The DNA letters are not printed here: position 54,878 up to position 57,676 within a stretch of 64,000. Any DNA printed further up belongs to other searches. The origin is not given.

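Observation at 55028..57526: PHP-phosphoesterase/SMC-like ATPase fusion resembling the single-gene Ppl antiphage system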

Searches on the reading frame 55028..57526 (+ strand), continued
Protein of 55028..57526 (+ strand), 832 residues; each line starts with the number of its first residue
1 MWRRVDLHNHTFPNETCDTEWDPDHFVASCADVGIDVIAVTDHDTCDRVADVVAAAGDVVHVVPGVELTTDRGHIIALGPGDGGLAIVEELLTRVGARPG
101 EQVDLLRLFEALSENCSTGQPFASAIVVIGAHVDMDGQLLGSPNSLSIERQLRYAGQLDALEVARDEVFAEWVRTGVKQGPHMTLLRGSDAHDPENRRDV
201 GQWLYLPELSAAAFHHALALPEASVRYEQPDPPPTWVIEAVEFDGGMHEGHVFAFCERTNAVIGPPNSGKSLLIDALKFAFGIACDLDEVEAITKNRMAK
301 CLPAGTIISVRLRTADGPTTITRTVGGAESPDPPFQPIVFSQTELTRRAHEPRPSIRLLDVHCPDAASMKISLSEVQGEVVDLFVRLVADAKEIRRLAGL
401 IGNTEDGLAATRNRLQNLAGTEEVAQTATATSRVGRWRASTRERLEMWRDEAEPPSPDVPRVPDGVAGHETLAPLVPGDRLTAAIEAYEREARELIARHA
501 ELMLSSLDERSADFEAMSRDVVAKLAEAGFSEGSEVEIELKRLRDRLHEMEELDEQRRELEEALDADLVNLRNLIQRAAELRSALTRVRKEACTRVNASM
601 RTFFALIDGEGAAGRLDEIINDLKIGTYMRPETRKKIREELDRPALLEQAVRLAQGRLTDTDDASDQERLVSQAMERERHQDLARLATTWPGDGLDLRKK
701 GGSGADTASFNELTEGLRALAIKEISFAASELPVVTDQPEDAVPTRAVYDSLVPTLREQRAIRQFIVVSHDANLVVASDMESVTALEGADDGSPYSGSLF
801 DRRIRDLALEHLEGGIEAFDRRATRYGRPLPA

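Call 35: search_dna_similar(query=window:55028-57526:+, collection=plasmids, mode=protein, max_evalue=0.001, max_rows=20)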
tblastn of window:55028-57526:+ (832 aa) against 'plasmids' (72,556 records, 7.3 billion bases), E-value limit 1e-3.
Records with a match: 1103; places in all: 1150; records where one place covers at least 80% of the query: 1.
Best place of each record, by identity: <60% 1103.
By first word of the organism name: Escherichia 353; Klebsiella 338; Enterobacter 53; Piscirickettsia 34; Salmonella 32; Citrobacter 28; Pseudomonas 21; Serratia 21; Raoultella 18; Yersinia 17; and 61 more.
By predicted mobility (MOB-suite, as given by PLSDB): conjugative 799; non-mobilizable 189; mobilizable 115.
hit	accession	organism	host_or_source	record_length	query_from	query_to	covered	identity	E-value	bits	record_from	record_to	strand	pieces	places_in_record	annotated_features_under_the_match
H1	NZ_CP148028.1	Gordonia hongkongensis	-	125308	5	825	79%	26.9%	7e-13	155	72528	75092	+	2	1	AAA family ATPase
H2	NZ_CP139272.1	Acinetobacter pittii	Homo sapiens,tracheal aspirate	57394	2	825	82%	22.3%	2e-8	120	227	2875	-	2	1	ppl: anti-phage protein Ppl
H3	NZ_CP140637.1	Rhizobium indigoferae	Indigofera amblyantha,Pure culture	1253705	230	826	72%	24.7%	5e-14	84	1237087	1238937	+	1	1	record has no annotation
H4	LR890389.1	Klebsiella pneumoniae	-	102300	575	828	31%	26.6%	3e-7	62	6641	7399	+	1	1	record has no annotation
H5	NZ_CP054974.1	Klebsiella pneumoniae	Shatin WWTPs_93 WWTPs influent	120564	575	828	31%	26.6%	3e-7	62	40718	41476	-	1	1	AAA family ATPase | HAMP domain-containing sensor histidine kinase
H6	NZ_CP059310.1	Klebsiella pneumoniae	Homo sapiens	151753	575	828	31%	26.2%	1e-6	61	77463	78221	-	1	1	AAA family ATPase | HAMP domain-containing sensor histidine kinase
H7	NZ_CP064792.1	Halapricum desulfuricans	Elton hypersaline lake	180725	582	828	30%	24.9%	1e-11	77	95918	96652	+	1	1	TrlF family AAA-like ATPase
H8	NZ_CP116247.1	Nitratidesulfovibrio vulgaris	swine finishing facility waste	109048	645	830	22%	31.7%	4e-11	75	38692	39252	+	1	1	TrlF family AAA-like ATPase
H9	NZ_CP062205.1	Escherichia coli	Cow,feces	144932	606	825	26%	26.8%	1e-7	64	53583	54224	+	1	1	hypothetical protein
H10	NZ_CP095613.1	Klebsiella pneumoniae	Homo sapiens,Pure culture one microbial ...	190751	606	825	26%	26.8%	1e-7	63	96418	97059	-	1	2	none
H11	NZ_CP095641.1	Klebsiella pneumoniae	Homo sapiens,Pure culture one microbial ...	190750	606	825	26%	26.8%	1e-7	63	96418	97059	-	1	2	none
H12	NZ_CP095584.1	Klebsiella pneumoniae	Homo sapiens,Pure culture one microbial ...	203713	606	825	26%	26.8%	1e-7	63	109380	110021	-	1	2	none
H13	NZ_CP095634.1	Klebsiella pneumoniae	Homo sapiens,Pure culture one microbial ...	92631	606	825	26%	26.8%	1e-7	63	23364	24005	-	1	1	none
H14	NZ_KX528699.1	Escherichia coli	-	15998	606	825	26%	26.8%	3e-7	62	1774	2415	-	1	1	ppl: anti-phage protein Ppl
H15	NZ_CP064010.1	Escherichia coli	Pig,rectal swab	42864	606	825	26%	26.8%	3e-7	62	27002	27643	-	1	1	ppl: anti-phage protein Ppl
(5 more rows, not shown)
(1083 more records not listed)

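Call 36: get_annotated_region(hit=H15, flank=4000)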
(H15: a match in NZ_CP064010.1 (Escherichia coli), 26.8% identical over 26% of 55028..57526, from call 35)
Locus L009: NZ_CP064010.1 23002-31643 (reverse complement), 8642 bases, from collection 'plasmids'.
description: Escherichia coli strain EC113PM2 plasmid p113PM2-IncFII-mcr-3.5, complete sequence
organism: Escherichia coli (NCBI taxid 562)
taxonomy: Bacteria; Pseudomonadota; Gammaproteobacteria; Enterobacterales; Enterobacteriaceae; Escherichia; Escherichia coli
host: -; source: Pig,rectal swab; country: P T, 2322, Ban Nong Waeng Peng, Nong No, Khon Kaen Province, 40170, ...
typing (MOB-suite, as given by PLSDB): non-mobilizable; replicon IncFIA,IncFIC
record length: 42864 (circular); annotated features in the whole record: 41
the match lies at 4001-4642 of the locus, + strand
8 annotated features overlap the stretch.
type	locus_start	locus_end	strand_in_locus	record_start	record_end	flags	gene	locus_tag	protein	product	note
CDS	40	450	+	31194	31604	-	-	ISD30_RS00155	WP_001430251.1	hypothetical protein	-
CDS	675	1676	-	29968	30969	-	-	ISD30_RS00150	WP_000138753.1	DUF4238 domain-containing protein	-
CDS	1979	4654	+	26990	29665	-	ppl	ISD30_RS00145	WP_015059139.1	anti-phage protein Ppl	GO:0051607 - defense response to virus [Evidence IEA]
CDS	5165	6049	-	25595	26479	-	-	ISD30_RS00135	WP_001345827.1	hypothetical protein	-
CDS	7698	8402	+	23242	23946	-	-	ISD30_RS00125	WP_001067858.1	IS6-like element IS26 family transposase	GO:0006313 - DNA transposition [Evidence IEA]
CDS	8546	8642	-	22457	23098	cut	-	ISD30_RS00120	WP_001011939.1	type A-2 chloramphenicol O-acetyltransferase CatII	-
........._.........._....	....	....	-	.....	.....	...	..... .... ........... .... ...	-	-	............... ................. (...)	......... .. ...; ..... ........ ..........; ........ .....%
predicted_resistance_gene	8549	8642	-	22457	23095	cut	catA2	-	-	type A-2 chloramphenicol O-acetyltransferase CatII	predicted by amrfinderplus; class PHENICOL; identity 100.0%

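Call 37: get_annotated_region(hit=H2, flank=3000)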
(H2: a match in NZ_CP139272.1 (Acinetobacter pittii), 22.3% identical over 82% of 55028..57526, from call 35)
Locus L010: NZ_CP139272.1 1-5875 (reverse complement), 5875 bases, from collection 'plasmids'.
description: Acinetobacter pittii strain HCG62 plasmid pApiHCG62c, complete sequence
organism: Acinetobacter pittii (NCBI taxid 48296)
taxonomy: Bacteria; Pseudomonadota; Gammaproteobacteria; Moraxellales; Moraxellaceae; Acinetobacter; Acinetobacter pittii
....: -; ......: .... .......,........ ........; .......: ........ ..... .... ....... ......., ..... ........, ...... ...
typing (MOB-suite, as given by PLSDB): mobilizable; replicon rep_cluster_639; relaxase MOBP
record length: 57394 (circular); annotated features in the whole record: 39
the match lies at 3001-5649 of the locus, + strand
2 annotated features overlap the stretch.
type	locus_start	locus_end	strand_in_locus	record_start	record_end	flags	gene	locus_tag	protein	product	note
CDS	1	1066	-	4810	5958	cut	-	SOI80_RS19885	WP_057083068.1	restriction endonuclease subunit S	GO:0006304 - DNA modification [Evidence IEA]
CDS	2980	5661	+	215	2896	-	ppl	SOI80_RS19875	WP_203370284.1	anti-phage protein Ppl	GO:0051607 - defense response to virus [Evidence IEA]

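Call 38: get_annotated_region(hit=H8, flank=5000)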
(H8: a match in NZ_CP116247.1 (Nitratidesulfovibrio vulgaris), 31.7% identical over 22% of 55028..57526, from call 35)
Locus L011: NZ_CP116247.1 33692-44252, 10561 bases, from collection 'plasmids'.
description: Nitratidesulfovibrio vulgaris strain L2 plasmid pDsulf-L2-2, complete sequence
organism: Nitratidesulfovibrio vulgaris (NCBI taxid 881)
taxonomy: Bacteria; Thermodesulfobacteriota; Desulfovibrionia; Desulfovibrionales; Desulfovibrionaceae; Nitratidesulfovibrio; Nitratidesulfovibrio vulgaris
host: -; source: swine finishing facility waste; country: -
typing (MOB-suite, as given by PLSDB): mobilizable; relaxase MOBP
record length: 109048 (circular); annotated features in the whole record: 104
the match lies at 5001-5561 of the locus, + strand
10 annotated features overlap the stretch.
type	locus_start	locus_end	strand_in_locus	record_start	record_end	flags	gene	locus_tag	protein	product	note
CDS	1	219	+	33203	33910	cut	-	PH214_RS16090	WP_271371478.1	hypothetical protein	-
CDS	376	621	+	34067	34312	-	-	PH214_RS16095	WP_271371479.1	AbrB/MazE/SpoVT family DNA-binding domain-containing protein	-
CDS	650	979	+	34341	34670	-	-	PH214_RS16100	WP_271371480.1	type II toxin-antitoxin system PemK/MazF family toxin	-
CDS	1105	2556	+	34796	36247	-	-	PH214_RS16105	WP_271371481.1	DUF6035 family protein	-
CDS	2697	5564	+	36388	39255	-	-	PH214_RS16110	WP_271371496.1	TrlF family AAA-like ATPase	-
CDS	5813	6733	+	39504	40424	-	-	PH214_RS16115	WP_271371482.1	DNA/RNA non-specific endonuclease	-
CDS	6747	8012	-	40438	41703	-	-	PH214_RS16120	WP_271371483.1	type II toxin-antitoxin system HipA family toxin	-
CDS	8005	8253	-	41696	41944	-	-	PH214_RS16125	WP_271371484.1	helix-turn-helix domain-containing protein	-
CDS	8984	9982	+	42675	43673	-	-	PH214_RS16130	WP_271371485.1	nucleotidyltransferase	-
CDS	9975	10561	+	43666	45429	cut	-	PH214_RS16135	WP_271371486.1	ThiF family adenylyltransferase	-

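Call 39: get_annotated_region(hit=H1, flank=5000)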
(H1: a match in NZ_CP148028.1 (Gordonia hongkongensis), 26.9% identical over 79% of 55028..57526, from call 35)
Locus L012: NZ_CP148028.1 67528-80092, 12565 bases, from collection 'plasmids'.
description: Gordonia hongkongensis strain GlSt389 plasmid p1, complete sequence
organism: Gordonia hongkongensis (NCBI taxid 1701090)
taxonomy: Bacteria; Actinomycetota; Actinomycetes; Mycobacteriales; Gordoniaceae; Gordonia; Gordonia hongkongensis
host: -; source: -; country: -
typing (MOB-suite, as given by PLSDB): mobilizable; relaxase MOBF
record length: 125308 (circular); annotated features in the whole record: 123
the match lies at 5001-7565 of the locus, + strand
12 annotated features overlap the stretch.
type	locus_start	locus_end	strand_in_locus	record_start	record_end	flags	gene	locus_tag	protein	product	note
CDS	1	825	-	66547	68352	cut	-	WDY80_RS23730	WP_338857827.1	oleate hydratase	GO:0006631 - fatty acid metabolic process [Evidence IEA]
CDS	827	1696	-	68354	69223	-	-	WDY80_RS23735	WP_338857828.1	3-hydroxyacyl-CoA dehydrogenase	GO:0006631 - fatty acid metabolic process [Evidence IEA]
CDS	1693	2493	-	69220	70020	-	-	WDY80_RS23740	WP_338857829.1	TetR/AcrR family transcriptional regulator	GO:0006355 - regulation of DNA-templated transcription [Evidence IEA]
CDS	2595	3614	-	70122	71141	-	-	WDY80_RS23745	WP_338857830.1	IS481 family transposase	-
CDS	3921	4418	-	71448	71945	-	-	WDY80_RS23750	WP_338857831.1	hypothetical protein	-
CDS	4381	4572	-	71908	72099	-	-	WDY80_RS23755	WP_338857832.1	hypothetical protein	-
CDS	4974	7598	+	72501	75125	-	-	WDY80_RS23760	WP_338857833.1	AAA family ATPase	GO:0006302 - double-strand break repair [Evidence IEA]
CDS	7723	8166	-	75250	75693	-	-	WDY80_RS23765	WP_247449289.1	ATP-binding protein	GO:0007165 - signal transduction [Evidence IEA]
CDS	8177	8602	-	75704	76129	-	-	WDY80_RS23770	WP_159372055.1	STAS domain-containing protein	-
CDS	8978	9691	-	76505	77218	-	-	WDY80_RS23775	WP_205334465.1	PAS and ANTAR domain-containing protein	-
CDS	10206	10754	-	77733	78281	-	-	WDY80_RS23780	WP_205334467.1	sigma-70 family RNA polymerase sigma factor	GO:0006352 - DNA-templated transcription initiation [Evidence IEA]; GO:0006355 - regulation of DNA-templated ...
CDS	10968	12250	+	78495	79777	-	-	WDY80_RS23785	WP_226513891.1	IS3 family transposase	-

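Call 40: search_protein_families(library=ncbifam, proteins=[L009:1979-4654:+, L010:2980-5661:+, L011:2697-5564:+, L012:4974-7598:+], max_evalue=0.00001)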
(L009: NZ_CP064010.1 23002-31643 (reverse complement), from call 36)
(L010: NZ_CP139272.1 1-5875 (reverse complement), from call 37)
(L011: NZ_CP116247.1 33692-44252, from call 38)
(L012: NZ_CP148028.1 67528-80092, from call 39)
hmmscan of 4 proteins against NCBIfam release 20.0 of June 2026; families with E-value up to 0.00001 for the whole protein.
L009:1979-4654:+ (891 aa): 5 families
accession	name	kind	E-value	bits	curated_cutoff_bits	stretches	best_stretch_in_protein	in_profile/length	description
NF042955.1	Ppl_antiphage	equivalog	0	1330.4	1000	1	3-889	1-882/882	anti-phage protein Ppl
NF045780.1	TrlF_fam_ATP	equivalog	1.9e-142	477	350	1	3-889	2-943/944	TrlF family AAA-like ATPase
NF045781.1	Spaf1101_AAA_ATP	equivalog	1.2e-58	199.2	475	2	36-310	102-370/836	Spaf_1101 family AAA-like ATPase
NF003034.1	PRK03918.1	equivalog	2.3e-07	29.2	700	1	276-366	16-105/878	DNA double-strand break repair ATPase Rad50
NF038032.1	CehA_McbA_metalo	domain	3.9e-07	29.8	80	1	5-99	1-78/315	CehA/McbA family metallohydrolase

L010:2980-5661:+ (893 aa): 4 families
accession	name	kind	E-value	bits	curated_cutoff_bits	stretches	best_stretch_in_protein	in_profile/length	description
NF042955.1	Ppl_antiphage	equivalog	0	1078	1000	1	5-891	1-882/882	anti-phage protein Ppl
NF045780.1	TrlF_fam_ATP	equivalog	8.7e-150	501.3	350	1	5-890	2-942/944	TrlF family AAA-like ATPase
NF045781.1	Spaf1101_AAA_ATP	equivalog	2.1e-65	221.7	475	2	40-626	100-678/836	Spaf_1101 family AAA-like ATPase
NF038032.1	CehA_McbA_metalo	domain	9.7e-09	35.1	80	1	7-247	1-215/315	CehA/McbA family metallohydrolase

L011:2697-5564:+ (955 aa): 5 families
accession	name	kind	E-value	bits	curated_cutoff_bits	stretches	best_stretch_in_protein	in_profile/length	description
NF045780.1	TrlF_fam_ATP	equivalog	7.6e-188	627.3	350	1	9-952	2-944/944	TrlF family AAA-like ATPase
NF042955.1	Ppl_antiphage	equivalog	1.6e-154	516.1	1000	1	9-951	1-882/882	anti-phage protein Ppl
NF045781.1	Spaf1101_AAA_ATP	equivalog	7.3e-69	233.1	475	2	829-949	704-830/836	Spaf_1101 family AAA-like ATPase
NF000355.4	ribo_prot_ABC_F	equivalog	2.5e-08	33.2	380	0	831-895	112-173/499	ribosomal protection-like ABC-F family protein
NF038032.1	CehA_McbA_metalo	domain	3.1e-07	30.1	80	1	11-174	1-118/315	CehA/McbA family metallohydrolase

L012:4974-7598:+ (874 aa): 7 families
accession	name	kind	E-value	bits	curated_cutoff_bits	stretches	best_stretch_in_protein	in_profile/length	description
NF045780.1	TrlF_fam_ATP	equivalog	4.5e-98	330.2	350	1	5-865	3-943/944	TrlF family AAA-like ATPase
NF042955.1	Ppl_antiphage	equivalog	3.6e-62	210.5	1000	2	5-610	2-626/882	anti-phage protein Ppl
NF045781.1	Spaf1101_AAA_ATP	equivalog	1.1e-54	186.2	475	2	34-300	98-374/836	Spaf_1101 family AAA-like ATPase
NF038032.1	CehA_McbA_metalo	domain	1.5e-16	60.7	80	1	7-221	2-199/315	CehA/McbA family metallohydrolase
NF041577.1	nside_bi_sphtase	equivalog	3.8e-07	29.5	400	1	9-92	3-82/276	3',5'-nucleoside bisphosphate phosphatase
NF047791.1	RNaseRnm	equivalog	4.2e-07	29.5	375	1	10-79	3-69/275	RNase RNM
TIGR02168.1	SMC_prok_B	equivalog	6.2e-06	24.2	567.35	0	393-623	675-903/1181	chromosome segregation protein SMC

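Call 44: search_protein_representatives(alignment_id=A1)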
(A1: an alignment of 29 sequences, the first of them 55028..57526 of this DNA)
Query: 29 sequences, 833 profile positions. Proteins with E-value up to 0.001 (for the whole library): 15679; up to 1e-10: 5525; up to 1e-30: 1148. The best 150 are listed.
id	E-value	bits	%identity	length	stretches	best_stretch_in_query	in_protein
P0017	0.0e+00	1271.3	-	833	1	1-832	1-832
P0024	0.0e+00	1187.1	-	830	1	1-831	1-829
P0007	0.0e+00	1164.7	-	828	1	1-830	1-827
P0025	0.0e+00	1160.5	-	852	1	1-830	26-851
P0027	0.0e+00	1122.8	-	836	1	1-830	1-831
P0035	0.0e+00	1086.0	-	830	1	1-830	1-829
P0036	0.0e+00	1037.3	-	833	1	1-829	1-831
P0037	5.8e-295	997.2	-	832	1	1-830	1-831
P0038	6.7e-295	997.0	-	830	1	1-831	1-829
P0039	7.7e-291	983.5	-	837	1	1-829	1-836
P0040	1.1e-288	976.5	-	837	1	1-830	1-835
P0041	3.0e-288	975.0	-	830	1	1-831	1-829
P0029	2.1e-281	952.3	-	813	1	22-831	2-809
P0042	8.3e-278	940.5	-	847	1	1-830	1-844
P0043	3.2e-250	849.2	-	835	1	1-830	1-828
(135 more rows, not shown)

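Call 55: find_homologous_proteins(query=L009:1979-4654:+, max_evalue=1e-10)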
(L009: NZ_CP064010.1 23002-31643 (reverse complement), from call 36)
Query L009:1979-4654:+ (891 aa): 609 proteins with E <= 1e-10 among 8000 candidates; the best 120 are listed.
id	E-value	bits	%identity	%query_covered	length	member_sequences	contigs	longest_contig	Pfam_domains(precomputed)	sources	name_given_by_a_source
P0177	0.0e+0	2028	100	100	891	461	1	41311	PF02463.26,PF13304.13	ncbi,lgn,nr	ncbi:hypothetical protein EDK46_23300 [Salmonella enterica]|nr:hypothetical protein [Salmonella ente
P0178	0.0e+0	1735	85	100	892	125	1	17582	PF02463.26,PF13304.13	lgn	-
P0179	0.0e+0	1729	85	100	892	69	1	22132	PF13476.13,PF02463.26,PF13304.13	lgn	-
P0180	0.0e+0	1702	83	100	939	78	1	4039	PF02463.26,PF13304.13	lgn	-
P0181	0.0e+0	1687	83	100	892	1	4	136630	PF02463.26,PF13304.13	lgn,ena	-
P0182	0.0e+0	1680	82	100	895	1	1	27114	PF02463.26,PF13304.13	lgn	-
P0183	0.0e+0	1678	82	100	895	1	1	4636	PF02463.26,PF13304.13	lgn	-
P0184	0.0e+0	1677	82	100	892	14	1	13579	PF02463.26,PF13304.13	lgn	-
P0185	0.0e+0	1677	82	100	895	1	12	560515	PF02463.26,PF13304.13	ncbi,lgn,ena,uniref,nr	ncbi:hypothetical protein OGV36_21815 [Citrobacter sp. Cb008]|uniref:anti-phage protein Ppl n=1 Tax=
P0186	0.0e+0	1675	82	100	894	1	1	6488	PF02463.26,PF13304.13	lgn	-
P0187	0.0e+0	1675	82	100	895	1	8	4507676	PF02463.26,PF13304.13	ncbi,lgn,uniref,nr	ncbi:anti-phage protein Ppl [Yersinia kristensenii]|uniref:anti-phage protein Ppl n=1 Tax=Yersinia k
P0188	0.0e+0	1669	82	100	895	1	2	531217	PF02463.26,PF13304.13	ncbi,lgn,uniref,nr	ncbi:anti-phage protein Ppl [Cronobacter sakazakii]|uniref:anti-phage protein Ppl n=1 Tax=Cronobacte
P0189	0.0e+0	1669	82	100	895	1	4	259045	PF02463.26,PF13304.13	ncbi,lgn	ncbi:anti-phage protein Ppl [Cronobacter dublinensis]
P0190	0.0e+0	1668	82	100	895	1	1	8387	PF02463.26,PF13304.13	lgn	-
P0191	0.0e+0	1668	82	100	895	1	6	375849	PF02463.26,PF13304.13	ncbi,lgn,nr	ncbi:hypothetical protein DOX71_09210 [Cronobacter sakazakii]|nr:hypothetical protein [Cronobacter s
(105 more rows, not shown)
